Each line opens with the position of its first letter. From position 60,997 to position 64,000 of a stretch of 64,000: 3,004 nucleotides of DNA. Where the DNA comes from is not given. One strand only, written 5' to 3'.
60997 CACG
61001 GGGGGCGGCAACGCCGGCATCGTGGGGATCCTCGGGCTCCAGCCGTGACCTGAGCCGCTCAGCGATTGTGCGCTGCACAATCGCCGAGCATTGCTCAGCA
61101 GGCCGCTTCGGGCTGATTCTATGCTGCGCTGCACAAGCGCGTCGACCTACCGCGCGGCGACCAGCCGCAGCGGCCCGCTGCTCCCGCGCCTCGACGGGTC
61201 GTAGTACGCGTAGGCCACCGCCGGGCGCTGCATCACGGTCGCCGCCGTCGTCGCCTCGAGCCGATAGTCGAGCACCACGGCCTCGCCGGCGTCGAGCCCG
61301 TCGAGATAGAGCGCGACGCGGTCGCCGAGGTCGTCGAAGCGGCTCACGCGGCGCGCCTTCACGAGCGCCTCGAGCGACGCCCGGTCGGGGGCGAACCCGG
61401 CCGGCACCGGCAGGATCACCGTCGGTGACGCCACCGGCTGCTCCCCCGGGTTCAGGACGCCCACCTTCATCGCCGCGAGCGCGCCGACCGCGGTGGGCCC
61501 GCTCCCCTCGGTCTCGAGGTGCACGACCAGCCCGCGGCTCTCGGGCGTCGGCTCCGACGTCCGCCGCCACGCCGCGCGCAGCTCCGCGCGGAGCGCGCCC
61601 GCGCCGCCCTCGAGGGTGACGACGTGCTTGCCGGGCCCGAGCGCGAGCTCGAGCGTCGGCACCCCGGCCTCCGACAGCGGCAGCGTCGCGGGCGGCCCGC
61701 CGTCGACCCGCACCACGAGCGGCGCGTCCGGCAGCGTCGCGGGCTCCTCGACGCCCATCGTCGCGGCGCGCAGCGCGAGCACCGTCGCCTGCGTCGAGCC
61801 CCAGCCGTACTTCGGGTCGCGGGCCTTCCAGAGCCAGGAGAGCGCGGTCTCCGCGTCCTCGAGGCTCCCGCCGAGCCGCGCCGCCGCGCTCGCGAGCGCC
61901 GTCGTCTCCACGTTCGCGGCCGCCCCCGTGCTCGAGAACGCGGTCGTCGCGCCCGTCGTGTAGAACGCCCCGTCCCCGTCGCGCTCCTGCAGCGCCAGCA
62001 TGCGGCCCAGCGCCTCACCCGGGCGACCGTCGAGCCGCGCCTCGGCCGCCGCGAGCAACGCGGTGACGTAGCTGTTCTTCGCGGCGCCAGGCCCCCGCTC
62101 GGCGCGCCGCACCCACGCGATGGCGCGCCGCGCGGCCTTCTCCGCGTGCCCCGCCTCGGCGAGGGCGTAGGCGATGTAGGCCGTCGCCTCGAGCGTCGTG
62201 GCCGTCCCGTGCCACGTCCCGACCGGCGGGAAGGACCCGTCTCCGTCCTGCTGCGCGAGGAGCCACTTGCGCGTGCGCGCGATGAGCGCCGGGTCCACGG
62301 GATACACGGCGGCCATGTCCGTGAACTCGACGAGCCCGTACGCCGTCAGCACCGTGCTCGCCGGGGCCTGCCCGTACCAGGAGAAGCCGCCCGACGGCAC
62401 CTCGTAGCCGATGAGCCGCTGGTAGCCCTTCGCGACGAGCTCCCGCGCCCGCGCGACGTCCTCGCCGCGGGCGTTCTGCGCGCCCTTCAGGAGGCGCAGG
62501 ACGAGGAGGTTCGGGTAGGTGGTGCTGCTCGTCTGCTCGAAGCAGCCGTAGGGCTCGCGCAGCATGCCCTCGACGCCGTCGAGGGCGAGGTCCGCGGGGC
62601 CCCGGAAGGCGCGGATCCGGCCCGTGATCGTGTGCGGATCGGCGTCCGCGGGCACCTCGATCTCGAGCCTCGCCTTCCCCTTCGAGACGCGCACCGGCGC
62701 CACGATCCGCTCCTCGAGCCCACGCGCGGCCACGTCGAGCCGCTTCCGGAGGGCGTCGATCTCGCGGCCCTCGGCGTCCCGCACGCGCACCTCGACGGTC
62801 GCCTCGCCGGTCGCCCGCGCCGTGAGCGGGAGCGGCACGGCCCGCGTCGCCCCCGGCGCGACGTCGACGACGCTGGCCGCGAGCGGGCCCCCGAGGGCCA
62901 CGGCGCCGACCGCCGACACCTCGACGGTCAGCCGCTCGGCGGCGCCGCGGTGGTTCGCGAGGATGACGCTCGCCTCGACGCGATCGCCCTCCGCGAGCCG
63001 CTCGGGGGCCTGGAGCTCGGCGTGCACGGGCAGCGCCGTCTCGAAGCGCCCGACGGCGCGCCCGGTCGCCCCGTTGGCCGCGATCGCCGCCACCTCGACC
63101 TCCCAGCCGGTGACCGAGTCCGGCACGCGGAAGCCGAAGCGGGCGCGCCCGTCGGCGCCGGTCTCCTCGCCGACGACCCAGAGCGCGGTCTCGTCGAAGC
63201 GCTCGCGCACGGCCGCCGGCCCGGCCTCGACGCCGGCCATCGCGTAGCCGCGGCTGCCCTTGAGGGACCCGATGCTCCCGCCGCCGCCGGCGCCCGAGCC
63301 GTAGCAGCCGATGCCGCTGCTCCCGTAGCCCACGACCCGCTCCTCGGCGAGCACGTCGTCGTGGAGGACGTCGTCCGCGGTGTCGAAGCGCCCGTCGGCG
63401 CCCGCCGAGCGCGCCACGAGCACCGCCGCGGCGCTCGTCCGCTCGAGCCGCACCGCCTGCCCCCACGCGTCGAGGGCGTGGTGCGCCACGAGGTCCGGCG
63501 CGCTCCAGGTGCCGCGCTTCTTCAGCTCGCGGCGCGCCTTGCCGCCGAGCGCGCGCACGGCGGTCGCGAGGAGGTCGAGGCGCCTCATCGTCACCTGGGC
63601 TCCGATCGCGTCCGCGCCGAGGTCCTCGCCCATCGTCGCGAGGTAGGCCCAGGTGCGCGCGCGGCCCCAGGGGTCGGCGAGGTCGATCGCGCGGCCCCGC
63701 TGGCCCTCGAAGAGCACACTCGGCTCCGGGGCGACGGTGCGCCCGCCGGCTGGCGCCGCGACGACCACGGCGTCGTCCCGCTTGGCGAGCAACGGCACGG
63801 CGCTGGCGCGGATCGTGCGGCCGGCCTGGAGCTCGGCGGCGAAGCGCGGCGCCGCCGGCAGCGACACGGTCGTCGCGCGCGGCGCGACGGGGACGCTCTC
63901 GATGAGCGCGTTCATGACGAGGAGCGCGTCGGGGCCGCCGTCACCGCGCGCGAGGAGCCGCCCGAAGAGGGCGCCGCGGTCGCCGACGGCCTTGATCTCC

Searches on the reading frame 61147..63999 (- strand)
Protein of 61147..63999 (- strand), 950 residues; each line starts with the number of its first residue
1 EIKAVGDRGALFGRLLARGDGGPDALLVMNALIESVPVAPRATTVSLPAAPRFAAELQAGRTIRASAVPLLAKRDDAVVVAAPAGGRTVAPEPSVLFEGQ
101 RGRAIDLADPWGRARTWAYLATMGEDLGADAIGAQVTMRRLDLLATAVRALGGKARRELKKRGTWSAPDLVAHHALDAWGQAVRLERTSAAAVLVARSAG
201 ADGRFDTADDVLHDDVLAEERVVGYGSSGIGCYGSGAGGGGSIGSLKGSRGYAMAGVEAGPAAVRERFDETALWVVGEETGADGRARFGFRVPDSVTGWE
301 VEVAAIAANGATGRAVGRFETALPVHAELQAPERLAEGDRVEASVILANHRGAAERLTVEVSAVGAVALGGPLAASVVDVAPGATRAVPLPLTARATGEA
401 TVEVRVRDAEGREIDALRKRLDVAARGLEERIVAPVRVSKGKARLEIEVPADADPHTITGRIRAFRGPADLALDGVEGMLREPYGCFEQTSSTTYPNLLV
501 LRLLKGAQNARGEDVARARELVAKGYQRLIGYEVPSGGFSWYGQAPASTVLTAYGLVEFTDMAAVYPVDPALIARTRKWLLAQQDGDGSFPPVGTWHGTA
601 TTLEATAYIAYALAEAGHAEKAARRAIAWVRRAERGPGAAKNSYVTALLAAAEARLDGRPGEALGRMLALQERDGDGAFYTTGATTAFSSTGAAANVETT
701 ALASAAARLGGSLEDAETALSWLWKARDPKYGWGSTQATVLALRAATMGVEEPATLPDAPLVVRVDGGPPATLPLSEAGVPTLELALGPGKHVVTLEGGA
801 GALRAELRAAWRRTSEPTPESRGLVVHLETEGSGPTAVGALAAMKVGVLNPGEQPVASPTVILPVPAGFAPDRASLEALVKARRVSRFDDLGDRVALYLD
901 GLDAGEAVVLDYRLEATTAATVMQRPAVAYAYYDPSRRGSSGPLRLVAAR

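Call 75: search_protein_families(library=pfam, proteins=[window:61147-63999:-], max_evalue=0.001)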
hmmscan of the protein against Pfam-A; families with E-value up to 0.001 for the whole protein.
window:61147-63999:- (950 aa): 3 families
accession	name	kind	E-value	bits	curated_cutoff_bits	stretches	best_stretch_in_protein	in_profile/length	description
PF07678.20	TED_complement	-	3.6e-32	112.1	22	1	474-745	17-308/312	A-macroglobulin TED domain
PF00207.28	A2M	-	5.9e-11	42.5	21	1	271-360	1-91/92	Alpha-2-macroglobulin family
PF07677.20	A2M_recep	-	3e-07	31.4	21.7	1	866-939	13-90/95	A-macroglobulin receptor binding domain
